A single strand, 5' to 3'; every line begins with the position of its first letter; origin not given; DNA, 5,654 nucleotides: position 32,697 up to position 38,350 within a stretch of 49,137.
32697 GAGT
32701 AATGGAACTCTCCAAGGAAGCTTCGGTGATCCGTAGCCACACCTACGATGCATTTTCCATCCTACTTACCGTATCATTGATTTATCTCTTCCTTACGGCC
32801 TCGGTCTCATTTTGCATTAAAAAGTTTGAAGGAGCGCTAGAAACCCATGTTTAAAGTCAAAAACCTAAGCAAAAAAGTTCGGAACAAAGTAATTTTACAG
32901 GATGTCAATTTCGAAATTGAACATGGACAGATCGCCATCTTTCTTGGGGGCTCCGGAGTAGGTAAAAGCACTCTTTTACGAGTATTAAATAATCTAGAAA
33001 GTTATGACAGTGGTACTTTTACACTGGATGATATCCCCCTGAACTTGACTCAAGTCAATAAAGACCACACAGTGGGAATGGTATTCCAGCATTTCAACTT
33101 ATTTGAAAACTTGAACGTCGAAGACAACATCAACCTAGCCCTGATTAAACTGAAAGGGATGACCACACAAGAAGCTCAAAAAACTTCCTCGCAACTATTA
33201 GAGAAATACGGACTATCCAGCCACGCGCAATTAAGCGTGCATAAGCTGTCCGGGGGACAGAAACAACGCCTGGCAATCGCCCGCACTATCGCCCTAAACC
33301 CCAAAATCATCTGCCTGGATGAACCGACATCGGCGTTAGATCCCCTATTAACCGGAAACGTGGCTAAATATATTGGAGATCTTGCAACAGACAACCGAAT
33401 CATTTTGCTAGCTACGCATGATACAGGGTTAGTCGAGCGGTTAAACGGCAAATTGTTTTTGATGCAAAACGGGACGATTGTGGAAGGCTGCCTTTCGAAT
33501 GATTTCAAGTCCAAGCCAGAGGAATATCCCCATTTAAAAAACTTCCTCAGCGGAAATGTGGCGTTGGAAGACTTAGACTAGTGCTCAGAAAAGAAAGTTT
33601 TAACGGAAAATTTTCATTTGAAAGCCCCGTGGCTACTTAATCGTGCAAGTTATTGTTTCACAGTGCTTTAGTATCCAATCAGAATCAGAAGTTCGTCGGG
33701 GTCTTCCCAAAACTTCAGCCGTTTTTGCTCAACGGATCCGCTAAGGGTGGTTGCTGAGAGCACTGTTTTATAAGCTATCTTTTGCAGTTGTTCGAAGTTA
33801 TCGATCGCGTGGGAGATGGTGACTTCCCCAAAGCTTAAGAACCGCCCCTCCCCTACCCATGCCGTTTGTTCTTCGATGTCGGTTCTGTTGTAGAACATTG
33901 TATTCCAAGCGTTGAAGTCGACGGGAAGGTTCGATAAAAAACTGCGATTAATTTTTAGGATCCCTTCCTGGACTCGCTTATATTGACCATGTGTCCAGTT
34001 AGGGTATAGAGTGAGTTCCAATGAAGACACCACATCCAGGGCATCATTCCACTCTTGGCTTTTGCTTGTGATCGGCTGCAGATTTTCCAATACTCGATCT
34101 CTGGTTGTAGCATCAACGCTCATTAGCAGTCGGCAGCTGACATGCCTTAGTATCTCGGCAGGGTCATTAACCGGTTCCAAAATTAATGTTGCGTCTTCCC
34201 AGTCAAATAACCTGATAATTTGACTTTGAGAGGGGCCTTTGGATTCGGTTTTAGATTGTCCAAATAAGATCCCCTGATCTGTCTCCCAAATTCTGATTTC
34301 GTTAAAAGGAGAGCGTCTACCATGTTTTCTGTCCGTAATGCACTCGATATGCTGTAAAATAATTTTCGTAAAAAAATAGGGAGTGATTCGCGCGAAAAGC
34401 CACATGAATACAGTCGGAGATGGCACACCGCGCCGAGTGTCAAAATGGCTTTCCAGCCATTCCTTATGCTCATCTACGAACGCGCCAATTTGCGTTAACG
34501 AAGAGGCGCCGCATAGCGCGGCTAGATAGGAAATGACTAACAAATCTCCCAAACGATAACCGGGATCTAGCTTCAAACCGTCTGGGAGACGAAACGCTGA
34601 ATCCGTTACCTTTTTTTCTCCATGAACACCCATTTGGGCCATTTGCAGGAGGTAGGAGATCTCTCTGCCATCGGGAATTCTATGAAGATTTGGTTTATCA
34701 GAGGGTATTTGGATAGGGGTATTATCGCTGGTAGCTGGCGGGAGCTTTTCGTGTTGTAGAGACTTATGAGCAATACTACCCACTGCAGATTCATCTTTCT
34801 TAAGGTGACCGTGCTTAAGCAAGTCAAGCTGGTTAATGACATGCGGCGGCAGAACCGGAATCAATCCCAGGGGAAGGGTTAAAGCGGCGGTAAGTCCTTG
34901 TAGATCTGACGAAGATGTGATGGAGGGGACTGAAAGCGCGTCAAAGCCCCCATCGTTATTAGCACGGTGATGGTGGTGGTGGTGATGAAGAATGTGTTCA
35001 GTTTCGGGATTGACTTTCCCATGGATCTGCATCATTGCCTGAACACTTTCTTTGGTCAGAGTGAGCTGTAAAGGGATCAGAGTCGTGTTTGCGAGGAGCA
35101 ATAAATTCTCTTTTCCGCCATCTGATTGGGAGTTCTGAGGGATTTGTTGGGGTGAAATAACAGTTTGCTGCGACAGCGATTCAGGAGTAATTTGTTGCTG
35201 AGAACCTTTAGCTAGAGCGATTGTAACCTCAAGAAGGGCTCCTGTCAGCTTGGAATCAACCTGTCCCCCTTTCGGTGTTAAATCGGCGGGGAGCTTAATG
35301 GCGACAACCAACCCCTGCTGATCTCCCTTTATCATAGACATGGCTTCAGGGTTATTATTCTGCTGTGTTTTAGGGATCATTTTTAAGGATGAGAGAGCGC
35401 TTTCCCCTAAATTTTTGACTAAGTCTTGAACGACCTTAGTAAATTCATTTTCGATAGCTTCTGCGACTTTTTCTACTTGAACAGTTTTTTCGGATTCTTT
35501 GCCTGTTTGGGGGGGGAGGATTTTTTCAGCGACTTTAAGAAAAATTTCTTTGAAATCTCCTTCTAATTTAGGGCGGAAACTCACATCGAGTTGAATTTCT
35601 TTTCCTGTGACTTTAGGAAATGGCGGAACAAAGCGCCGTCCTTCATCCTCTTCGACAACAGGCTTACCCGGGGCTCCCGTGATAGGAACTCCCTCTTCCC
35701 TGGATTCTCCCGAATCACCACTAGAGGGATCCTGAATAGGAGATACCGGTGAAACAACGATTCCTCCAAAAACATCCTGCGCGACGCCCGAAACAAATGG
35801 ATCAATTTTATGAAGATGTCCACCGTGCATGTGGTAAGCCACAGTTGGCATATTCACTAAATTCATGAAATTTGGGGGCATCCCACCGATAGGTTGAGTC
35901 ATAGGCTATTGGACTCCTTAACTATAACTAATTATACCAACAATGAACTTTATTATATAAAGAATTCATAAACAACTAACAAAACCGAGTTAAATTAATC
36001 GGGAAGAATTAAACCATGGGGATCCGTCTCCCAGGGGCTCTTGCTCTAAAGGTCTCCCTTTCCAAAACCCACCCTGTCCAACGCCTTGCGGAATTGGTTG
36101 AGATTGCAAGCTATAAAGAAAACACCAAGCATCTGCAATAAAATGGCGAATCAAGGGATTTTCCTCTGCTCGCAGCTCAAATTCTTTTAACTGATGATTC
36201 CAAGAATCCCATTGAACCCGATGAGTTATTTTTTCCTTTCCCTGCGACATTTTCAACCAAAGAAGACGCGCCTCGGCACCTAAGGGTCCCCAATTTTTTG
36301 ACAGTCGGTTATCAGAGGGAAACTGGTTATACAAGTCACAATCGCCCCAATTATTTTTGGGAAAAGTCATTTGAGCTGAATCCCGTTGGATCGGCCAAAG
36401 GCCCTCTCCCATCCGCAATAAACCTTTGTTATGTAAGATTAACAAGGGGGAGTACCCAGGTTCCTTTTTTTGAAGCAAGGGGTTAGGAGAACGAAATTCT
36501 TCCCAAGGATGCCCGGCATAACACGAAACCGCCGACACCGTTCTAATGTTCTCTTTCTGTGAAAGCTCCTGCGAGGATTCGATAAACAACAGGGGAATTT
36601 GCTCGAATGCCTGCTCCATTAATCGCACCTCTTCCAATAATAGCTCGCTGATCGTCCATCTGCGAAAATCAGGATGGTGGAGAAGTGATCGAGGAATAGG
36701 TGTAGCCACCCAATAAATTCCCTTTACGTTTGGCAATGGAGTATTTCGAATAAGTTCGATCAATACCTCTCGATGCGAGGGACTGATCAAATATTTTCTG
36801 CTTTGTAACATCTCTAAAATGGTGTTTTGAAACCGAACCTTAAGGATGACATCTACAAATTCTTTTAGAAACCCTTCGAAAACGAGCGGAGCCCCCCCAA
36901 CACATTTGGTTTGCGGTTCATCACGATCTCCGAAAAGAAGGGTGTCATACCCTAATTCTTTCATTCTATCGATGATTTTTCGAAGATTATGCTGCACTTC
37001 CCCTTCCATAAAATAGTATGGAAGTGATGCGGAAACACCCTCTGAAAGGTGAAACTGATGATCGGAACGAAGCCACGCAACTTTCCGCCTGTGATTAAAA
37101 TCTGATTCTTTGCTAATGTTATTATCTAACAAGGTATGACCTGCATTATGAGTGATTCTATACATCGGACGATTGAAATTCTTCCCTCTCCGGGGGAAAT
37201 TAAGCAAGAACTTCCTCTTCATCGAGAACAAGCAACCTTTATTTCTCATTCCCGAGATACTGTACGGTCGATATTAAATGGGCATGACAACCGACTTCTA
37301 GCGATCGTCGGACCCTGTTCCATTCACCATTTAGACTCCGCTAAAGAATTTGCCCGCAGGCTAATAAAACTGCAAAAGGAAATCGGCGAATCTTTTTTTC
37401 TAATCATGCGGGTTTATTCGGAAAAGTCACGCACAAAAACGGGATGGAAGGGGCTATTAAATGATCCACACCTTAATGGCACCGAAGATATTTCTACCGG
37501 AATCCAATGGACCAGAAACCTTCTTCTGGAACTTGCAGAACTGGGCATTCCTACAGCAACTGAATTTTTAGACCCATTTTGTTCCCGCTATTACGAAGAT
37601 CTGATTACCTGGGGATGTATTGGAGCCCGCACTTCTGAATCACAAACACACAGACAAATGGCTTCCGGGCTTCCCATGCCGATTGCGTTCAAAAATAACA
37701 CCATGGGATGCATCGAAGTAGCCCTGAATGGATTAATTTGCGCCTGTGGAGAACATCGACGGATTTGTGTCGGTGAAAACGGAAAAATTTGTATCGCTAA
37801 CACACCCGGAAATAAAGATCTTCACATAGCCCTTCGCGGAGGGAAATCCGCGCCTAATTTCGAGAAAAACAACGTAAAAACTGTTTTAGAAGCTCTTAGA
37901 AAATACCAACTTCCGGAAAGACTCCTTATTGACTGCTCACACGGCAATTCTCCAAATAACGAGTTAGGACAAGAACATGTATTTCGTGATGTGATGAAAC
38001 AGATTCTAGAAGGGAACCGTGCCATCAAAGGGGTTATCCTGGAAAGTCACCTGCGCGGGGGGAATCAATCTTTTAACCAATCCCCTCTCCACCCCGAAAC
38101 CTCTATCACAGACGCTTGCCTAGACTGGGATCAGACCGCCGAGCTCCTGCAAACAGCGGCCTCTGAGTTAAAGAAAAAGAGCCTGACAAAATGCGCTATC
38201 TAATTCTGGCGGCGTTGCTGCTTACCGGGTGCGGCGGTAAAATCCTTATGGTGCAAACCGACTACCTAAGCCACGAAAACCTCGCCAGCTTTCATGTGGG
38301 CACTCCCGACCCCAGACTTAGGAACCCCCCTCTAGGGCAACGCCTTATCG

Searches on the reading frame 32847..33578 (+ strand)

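Call 56: search_protein_families(library=pfam, proteins=[window:32847-33578:+], max_evalue=0.00001)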
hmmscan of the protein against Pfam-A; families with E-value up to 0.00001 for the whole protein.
window:32847-33578:+ (244 aa): 2 families
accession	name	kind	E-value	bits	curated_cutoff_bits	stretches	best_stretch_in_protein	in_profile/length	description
PF00005.33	ABC_tran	-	1.2e-33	117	25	1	17-162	1-137/137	ABC transporter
PF13304.12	AAA_21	-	1.4e-10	42.1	27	0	127-197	231-304/304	AAA domain, putative AbiEii toxin, Type IV TA system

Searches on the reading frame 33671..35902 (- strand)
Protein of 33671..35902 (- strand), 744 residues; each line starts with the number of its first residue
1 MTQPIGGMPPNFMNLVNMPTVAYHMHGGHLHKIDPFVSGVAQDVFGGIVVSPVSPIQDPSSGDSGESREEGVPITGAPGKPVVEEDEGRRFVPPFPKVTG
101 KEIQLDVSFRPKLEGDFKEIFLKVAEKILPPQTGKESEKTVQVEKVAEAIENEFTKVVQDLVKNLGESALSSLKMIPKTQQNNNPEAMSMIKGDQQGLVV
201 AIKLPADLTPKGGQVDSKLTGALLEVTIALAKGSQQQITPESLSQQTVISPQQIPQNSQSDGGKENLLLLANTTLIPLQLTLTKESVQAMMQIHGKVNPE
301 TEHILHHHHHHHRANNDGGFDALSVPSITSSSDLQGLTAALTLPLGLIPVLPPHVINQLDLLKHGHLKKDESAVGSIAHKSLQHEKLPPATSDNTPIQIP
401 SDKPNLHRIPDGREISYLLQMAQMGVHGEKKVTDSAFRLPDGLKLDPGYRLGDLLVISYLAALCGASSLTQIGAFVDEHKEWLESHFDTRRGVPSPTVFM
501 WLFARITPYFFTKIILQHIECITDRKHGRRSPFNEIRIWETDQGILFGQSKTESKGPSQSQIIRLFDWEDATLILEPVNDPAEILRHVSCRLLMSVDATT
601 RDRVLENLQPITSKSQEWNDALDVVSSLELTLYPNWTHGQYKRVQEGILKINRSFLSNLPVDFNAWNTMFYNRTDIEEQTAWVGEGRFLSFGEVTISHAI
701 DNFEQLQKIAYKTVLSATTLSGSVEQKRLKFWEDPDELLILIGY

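Call 56: search_protein_families(library=pfam, proteins=[window:33671-35902:-], max_evalue=0.00001)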
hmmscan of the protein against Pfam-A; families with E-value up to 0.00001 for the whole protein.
window:33671-35902:- (744 aa): 1 family
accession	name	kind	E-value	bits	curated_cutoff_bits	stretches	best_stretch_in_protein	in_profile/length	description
PF13808.11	DDE_Tnp_1_assoc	-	3.4e-13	49.9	32.3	1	449-518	18-87/88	DDE_Tnp_1-associated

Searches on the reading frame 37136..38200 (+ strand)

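Call 56: search_protein_families(library=pfam, proteins=[window:37136-38200:+], max_evalue=0.00001)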
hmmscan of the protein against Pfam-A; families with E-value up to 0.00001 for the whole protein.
window:37136-38200:+ (355 aa): 1 family
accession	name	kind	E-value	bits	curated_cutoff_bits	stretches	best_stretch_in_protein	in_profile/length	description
PF00793.26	DAHP_synth_1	-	3.3e-64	216.9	25.5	1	45-337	9-268/270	DAHP synthetase I family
